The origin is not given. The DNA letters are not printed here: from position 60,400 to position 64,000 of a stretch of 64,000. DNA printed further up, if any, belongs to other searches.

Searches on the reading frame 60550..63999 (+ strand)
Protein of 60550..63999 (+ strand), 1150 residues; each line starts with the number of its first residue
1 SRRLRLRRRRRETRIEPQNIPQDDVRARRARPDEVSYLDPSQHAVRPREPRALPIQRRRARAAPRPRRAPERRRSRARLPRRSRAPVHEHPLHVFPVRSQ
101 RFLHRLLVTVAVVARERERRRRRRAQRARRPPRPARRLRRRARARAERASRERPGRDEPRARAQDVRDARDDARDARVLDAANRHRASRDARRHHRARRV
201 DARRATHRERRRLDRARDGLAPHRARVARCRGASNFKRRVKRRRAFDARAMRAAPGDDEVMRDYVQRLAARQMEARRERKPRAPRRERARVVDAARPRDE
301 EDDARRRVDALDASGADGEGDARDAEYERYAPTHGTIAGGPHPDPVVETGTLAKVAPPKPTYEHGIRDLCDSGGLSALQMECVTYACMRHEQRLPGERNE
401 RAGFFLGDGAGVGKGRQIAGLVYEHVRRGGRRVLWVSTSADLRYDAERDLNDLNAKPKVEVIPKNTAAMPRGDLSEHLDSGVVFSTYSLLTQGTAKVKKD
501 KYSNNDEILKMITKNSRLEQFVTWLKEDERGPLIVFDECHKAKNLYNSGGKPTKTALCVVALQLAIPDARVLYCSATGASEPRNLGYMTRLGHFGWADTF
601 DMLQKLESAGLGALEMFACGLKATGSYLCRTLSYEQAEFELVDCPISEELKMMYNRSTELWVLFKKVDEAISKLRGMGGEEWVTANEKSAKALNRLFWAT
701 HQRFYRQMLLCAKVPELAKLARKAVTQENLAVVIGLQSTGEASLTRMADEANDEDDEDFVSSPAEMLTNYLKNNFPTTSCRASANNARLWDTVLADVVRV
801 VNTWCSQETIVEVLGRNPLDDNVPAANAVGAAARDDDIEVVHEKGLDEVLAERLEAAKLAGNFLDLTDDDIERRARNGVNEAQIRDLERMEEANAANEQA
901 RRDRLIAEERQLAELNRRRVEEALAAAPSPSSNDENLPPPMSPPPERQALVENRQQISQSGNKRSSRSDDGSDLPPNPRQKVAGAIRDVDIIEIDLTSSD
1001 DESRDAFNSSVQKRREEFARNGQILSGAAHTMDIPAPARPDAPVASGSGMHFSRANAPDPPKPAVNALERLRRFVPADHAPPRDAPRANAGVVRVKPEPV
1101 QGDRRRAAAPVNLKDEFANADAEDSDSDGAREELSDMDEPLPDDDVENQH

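Call 25: search_protein_families(library=pfam, proteins=[window:60550-63999:+], max_evalue=0.00001)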
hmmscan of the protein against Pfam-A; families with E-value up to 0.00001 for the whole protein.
window:60550-63999:+ (1150 aa): 1 family
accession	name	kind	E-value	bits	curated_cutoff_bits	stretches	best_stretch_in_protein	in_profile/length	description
PF13872.12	AAA_34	-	5.3e-108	361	27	1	341-656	1-306/306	P-loop containing NTP hydrolase pore-1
